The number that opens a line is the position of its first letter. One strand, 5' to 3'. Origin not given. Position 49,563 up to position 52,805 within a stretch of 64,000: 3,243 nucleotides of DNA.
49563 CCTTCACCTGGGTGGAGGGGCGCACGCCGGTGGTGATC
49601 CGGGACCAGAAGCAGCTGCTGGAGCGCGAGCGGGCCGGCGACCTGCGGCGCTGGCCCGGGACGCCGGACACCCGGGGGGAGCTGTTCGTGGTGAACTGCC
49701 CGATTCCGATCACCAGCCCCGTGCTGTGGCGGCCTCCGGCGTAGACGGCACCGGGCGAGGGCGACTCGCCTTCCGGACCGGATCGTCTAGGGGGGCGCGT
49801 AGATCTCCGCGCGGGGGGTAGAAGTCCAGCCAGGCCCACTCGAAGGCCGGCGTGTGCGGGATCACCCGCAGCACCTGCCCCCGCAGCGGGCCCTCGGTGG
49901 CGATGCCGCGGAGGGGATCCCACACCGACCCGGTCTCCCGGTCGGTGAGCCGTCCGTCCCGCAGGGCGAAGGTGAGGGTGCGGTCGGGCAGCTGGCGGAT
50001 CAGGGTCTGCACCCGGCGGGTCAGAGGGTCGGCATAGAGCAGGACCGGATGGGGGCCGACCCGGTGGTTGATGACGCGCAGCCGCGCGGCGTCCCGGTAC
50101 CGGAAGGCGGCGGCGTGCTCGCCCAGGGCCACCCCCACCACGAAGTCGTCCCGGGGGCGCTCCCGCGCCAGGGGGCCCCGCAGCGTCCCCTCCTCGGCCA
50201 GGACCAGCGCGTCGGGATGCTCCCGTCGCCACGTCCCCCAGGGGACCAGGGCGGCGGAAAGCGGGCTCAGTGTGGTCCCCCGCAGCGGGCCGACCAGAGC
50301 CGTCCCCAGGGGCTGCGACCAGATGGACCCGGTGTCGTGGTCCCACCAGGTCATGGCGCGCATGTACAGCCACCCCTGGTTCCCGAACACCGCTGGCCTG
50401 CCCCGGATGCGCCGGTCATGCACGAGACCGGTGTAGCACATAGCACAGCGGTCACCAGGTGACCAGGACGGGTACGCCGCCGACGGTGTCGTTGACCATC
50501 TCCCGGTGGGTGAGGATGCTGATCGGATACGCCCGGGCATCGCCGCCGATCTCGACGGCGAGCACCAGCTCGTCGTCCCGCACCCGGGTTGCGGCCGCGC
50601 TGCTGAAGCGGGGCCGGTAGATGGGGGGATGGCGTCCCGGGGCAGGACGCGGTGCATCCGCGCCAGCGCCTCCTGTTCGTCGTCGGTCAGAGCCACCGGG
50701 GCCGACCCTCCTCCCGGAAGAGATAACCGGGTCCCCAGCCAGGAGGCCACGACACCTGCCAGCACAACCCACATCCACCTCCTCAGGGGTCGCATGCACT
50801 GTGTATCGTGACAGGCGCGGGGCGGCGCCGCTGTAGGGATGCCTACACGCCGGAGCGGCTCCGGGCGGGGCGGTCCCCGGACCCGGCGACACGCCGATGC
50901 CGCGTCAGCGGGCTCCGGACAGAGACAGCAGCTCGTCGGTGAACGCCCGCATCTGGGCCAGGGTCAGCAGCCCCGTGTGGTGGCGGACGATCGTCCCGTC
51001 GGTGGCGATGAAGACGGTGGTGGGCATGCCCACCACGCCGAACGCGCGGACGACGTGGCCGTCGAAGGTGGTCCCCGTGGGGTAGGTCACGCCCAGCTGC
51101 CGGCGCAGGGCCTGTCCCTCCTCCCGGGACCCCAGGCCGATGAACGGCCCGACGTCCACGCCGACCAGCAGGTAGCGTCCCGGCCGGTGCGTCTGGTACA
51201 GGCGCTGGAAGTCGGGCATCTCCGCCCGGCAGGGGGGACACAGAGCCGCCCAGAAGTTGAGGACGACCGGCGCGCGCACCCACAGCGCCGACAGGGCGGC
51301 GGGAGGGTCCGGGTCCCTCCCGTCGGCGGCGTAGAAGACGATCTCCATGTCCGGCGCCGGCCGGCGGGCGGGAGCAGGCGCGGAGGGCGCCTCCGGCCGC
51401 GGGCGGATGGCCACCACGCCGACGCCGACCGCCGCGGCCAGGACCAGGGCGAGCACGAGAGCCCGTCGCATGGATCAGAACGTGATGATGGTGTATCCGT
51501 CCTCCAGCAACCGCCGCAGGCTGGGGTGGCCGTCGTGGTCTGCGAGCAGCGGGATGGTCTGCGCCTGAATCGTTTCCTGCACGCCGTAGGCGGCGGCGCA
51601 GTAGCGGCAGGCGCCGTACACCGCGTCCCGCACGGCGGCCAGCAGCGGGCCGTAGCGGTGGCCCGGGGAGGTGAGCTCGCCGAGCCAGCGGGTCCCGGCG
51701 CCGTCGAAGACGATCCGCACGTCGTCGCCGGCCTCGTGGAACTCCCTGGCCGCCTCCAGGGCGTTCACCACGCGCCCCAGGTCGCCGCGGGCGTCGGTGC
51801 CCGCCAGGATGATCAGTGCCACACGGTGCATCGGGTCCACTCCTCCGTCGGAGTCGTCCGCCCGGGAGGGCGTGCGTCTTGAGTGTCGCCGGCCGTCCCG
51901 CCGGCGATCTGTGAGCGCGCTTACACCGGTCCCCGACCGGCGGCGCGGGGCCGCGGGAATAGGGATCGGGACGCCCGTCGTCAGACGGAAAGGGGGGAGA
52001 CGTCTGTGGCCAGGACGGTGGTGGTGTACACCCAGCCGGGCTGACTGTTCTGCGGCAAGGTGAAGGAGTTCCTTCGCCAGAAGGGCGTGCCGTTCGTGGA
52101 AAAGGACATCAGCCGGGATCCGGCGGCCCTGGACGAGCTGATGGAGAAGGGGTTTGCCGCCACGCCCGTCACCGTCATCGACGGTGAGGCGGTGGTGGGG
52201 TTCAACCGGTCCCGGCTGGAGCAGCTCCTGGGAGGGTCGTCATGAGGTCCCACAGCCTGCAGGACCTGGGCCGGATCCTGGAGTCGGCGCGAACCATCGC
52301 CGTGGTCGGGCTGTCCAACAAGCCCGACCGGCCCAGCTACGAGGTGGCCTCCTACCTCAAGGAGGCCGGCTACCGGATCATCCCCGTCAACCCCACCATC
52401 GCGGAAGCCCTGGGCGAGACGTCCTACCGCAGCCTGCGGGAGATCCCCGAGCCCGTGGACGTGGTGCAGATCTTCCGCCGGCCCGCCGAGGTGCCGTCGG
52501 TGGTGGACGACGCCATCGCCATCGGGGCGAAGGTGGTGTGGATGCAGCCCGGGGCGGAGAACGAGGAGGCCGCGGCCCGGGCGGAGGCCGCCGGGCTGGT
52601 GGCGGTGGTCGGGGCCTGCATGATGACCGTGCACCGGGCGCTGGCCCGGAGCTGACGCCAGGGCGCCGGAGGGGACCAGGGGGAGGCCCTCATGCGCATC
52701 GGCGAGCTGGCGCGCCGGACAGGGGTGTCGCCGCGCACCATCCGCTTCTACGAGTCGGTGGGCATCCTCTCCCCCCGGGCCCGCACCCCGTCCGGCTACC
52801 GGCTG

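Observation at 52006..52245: Glutaredoxin-like gene with UGA at the CxxC active-site position plus a SECIS-like hairpin: candidate U-x-x-C selenoprotein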

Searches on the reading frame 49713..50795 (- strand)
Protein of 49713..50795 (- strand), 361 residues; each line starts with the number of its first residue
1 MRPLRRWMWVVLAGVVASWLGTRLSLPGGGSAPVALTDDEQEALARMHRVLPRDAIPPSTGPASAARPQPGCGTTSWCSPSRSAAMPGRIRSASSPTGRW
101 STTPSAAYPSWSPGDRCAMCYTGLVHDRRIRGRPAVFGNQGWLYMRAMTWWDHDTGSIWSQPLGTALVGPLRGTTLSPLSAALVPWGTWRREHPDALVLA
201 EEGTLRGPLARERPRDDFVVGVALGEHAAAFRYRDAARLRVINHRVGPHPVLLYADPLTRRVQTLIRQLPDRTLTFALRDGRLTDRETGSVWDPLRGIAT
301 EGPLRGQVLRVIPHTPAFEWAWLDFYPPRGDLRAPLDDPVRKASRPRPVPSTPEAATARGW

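Call 49: search_protein_families(library=pfam, proteins=[window:49713-50795:-], max_evalue=0.000001)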
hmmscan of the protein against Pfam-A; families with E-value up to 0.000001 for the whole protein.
window:49713-50795:- (361 aa): 1 family
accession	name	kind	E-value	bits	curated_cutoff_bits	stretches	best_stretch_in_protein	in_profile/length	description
PF11376.13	DUF3179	-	8.6e-34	117.7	27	2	117-203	65-151/292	Protein of unknown function (DUF3179)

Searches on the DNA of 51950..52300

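Call 74: search_rna_families(source=window, start=51950, end=52300, threshold=evalue, max_evalue=10)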
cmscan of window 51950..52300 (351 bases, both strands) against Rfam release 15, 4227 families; matches with E-value up to 10: 1.
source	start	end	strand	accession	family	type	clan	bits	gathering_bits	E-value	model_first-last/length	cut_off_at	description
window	52244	52287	+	RF00970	mir-648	Gene; miRNA;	-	15.9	84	1.7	1-84/84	no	mir-648 microRNA precursor family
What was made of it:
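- Tried and rejected: At E up to 10 the only match is a meaningless mir-648 hit (call 74).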

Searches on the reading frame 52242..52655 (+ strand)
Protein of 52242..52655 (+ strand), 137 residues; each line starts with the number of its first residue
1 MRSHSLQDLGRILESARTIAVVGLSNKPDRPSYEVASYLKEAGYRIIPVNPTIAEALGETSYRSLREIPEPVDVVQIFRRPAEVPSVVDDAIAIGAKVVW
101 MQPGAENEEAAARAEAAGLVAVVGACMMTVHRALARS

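Call 8: search_protein_families(library=pfam, proteins=[window:52242-52655:+], max_evalue=0.01)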
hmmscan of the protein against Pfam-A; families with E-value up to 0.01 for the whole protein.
window:52242-52655:+ (137 aa): 2 families
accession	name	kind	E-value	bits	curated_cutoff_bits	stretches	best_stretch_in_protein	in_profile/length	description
PF13380.12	CoA_binding_2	-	2.9e-43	147.5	22.8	1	17-131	1-115/116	CoA binding domain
PF02629.25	CoA_binding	-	0.0005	21.2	22.3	1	17-101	4-93/97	CoA binding domain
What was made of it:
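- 52242..52655 (+): CoA_binding_2 (YccU-like) gene whose ATG overlaps the glutaredoxin stop (ATGA); likely translationally coupled partner. Pfam PF13380, E 3e-43 (call 8).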

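Call 9: find_encoding_contigs(protein=window:52242-52655:+, flank=3000, max_places=6)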
Protein window:52242-52655:+ (137 aa): no gene with exactly this product is on record in the collection.
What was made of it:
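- Tried and rejected: The CoA-binding protein is not on record by exact look-up (call 9).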

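Call 26: search_protein_families(library=ncbifam, proteins=[window:52242-52655:+], max_evalue=0.001)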
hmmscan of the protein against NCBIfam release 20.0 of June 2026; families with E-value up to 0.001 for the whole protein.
window:52242-52655:+ (137 aa): 4 families
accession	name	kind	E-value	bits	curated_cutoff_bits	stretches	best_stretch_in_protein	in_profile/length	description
NF045494.1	AcCoALig_Archglob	equivalog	3e-11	42.5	1200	1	7-104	216-315/665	acetate--CoA ligase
TIGR02717.1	AcCoA-syn-alpha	equivalog_domain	2.3e-10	39.7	567.15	1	16-99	7-92/447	acetate--CoA ligase alpha subunit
NF045492.1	HydPropCoALig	equivalog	2.8e-09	35.9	1300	1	15-118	253-358/700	3-hydroxypropionate--CoA ligase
NF045493.1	HydDutCoALig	equivalog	6.5e-06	25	1300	1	12-97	5-91/698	4-hydroxybutyrate--CoA ligase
